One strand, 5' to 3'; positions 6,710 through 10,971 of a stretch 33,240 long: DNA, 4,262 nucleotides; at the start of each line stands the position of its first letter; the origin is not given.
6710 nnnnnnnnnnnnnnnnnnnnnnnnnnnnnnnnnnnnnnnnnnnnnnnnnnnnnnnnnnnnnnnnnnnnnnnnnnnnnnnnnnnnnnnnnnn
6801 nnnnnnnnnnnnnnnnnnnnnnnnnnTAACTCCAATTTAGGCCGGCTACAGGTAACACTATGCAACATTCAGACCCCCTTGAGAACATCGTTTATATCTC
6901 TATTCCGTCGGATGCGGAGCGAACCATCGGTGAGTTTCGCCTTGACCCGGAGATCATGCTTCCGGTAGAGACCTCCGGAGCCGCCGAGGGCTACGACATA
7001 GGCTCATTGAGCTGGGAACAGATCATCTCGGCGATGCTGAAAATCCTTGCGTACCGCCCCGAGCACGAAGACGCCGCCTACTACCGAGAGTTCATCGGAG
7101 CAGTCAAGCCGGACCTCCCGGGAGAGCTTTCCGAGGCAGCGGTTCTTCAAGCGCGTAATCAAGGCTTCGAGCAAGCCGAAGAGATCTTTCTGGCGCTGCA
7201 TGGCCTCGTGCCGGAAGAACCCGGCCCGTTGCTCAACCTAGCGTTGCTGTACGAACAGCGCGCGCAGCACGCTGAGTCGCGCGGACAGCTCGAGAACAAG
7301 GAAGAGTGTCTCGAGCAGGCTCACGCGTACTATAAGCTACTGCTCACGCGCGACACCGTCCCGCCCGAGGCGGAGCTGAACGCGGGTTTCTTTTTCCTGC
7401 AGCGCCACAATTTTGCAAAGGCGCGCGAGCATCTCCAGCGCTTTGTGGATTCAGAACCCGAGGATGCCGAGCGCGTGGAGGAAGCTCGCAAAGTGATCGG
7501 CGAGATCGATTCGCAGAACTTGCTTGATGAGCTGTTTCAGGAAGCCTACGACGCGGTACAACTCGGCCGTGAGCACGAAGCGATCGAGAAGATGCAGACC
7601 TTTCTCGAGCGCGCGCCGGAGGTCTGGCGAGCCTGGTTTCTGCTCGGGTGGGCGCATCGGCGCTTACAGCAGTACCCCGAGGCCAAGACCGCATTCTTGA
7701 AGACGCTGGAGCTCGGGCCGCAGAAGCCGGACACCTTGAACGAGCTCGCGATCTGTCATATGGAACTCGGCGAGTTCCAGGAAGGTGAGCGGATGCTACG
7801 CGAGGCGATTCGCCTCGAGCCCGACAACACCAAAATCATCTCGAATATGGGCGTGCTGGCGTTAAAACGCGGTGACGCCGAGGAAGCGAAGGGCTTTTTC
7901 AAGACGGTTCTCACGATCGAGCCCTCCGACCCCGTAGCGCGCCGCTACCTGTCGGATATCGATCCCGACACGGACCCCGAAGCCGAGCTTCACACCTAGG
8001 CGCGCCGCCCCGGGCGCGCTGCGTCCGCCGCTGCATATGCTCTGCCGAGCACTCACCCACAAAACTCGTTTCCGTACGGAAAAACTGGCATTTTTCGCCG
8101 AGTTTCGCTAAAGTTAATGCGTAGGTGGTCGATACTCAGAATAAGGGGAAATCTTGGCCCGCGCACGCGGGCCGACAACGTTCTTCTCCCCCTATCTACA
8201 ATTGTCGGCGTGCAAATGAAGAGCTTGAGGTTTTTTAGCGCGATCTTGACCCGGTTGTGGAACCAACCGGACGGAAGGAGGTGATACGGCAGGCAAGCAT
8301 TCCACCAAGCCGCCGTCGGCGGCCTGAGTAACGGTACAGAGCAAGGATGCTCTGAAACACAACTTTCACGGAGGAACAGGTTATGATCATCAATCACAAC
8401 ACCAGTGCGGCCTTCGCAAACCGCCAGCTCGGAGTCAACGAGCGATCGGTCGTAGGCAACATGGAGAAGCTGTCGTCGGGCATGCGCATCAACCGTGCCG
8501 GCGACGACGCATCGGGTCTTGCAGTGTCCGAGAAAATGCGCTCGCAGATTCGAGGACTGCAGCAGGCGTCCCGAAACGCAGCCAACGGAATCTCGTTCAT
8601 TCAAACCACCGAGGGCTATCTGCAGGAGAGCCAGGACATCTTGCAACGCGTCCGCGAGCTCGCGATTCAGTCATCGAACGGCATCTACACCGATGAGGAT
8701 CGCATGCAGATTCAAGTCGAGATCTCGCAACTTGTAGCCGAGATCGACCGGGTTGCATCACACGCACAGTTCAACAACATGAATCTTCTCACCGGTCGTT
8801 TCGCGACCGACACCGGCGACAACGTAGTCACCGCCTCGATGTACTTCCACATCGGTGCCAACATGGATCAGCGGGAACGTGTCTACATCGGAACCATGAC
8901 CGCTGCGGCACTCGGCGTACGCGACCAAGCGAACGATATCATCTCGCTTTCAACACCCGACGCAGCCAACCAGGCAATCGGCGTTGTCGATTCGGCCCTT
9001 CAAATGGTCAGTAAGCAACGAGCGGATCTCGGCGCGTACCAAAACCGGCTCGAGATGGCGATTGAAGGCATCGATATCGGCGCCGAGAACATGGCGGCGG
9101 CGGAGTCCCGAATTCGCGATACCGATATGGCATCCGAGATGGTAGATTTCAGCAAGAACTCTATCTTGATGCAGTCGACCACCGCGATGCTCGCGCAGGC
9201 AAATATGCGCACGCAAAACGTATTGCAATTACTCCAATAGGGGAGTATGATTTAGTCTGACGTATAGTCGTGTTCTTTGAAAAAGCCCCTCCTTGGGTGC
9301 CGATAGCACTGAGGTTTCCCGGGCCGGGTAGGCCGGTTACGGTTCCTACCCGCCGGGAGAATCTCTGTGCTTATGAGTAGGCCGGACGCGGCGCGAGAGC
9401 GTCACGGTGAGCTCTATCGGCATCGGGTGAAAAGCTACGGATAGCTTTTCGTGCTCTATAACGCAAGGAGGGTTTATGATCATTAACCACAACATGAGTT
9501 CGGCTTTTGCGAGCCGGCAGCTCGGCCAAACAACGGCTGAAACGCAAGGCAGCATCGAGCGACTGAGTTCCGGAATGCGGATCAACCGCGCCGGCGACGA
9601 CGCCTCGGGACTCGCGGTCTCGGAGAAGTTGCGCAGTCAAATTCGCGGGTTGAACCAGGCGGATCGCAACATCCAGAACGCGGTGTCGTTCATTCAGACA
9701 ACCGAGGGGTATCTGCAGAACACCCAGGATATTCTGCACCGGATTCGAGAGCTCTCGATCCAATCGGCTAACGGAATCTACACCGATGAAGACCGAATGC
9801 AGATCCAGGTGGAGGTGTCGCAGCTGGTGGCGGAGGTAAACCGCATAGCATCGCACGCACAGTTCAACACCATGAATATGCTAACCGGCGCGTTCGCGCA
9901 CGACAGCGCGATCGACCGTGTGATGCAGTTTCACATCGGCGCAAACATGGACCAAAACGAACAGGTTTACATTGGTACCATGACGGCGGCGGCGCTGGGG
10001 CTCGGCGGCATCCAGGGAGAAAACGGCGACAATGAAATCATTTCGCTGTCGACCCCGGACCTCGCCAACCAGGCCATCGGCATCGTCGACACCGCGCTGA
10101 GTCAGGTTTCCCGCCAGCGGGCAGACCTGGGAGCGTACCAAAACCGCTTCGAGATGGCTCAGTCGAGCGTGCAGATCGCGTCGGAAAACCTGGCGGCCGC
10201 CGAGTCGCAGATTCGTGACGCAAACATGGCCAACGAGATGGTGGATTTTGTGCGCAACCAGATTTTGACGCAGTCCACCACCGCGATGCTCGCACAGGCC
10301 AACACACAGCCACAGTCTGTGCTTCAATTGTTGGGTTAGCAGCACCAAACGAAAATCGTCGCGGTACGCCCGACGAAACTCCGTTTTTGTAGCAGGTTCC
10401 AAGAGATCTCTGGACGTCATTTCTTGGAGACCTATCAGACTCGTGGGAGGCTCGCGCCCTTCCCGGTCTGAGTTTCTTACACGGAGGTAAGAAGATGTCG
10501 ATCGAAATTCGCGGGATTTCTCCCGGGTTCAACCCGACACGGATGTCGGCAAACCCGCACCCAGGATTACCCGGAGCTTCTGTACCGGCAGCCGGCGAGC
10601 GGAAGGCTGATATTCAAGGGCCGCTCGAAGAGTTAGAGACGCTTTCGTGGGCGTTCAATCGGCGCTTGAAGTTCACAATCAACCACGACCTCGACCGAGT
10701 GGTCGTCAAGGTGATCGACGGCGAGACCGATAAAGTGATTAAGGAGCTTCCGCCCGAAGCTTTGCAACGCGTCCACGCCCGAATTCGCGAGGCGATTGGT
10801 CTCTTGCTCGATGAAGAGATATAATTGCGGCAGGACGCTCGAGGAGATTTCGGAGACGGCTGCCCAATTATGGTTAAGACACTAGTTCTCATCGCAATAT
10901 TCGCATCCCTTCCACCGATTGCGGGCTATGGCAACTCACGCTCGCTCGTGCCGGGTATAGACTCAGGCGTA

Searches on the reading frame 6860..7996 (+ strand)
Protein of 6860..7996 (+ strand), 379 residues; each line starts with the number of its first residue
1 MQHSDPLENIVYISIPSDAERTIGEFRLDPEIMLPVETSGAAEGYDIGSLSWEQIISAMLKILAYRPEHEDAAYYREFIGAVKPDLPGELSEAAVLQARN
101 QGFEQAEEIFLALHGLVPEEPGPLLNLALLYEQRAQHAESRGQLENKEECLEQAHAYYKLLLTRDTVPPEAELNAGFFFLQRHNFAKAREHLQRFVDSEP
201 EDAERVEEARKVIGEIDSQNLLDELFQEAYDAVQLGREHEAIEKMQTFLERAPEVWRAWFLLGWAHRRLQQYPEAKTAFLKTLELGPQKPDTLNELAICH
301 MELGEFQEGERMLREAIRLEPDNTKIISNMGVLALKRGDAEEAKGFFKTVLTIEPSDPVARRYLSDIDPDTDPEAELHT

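Call 21: search_protein_families(library=pfam, proteins=[window:6860-7996:+], max_evalue=0.001)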
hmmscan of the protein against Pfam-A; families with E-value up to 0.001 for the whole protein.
window:6860-7996:+ (379 aa): 19 families
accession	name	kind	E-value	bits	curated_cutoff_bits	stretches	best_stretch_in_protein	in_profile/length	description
PF07719.23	TPR_2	-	3.1e-24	83.5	27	2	257-288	2-33/34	Tetratricopeptide repeat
PF13432.12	TPR_16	-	1.5e-20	73.7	32.7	1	227-290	2-65/65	Tetratricopeptide repeat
PF00515.34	TPR_1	-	1.1e-18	66.6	27.8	2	257-288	2-33/34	Tetratricopeptide repeat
PF14559.12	TPR_19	-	1e-17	64.6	25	1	301-361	2-62/68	Tetratricopeptide repeat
PF13371.12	TPR_9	-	4.6e-17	62.2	35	1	148-211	8-70/73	Tetratricopeptide repeat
PF13431.12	TPR_17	-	3e-16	58.7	24.4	0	313-344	2-33/34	Tetratricopeptide repeat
PF13428.12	TPR_14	-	3.2e-16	58.6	23.5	0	256-297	1-42/44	Tetratricopeptide repeat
PF23914.1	TPR_CcmH_CycH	-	4.1e-15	56.4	42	1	247-357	41-154/158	Cytochrome c-type biogenesis protein H TPR domain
PF13181.12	TPR_8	-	3.2e-14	52.3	25.7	0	257-285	2-30/34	Tetratricopeptide repeat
PF13174.12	TPR_6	-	1.8e-12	47.4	26.3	0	258-282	2-26/33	Tetratricopeptide repeat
PF13424.12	TPR_12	-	5.6e-11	42.9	30.1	1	292-353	5-74/77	Tetratricopeptide repeat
PF13374.12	TPR_10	-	9.8e-08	32.2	27.5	0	292-318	4-30/42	Tetratricopeptide repeat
PF14853.12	Fis1_TPR_C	-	1.5e-07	31.9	25.3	0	296-324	7-35/53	Fis1 C-terminal tetratricopeptide repeat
PF13176.12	TPR_7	-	2.9e-07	30.5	27.9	0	258-290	1-33/36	Tetratricopeptide repeat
PF16918.11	PknG_TPR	-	1.3e-06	27.9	27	0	192-283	60-155/340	Protein kinase G tetratricopeptide repeat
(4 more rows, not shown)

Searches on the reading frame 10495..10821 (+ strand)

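Call 3: search_protein_families(library=pfam, proteins=[window:10495-10821:+], max_evalue=1)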
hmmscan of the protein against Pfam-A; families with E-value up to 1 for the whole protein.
window:10495-10821:+ (109 aa): 1 family
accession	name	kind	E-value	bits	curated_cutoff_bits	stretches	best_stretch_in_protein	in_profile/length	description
PF03646.20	FlaG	-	5.4e-20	71.9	23.8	1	36-107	30-101/101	FlaG protein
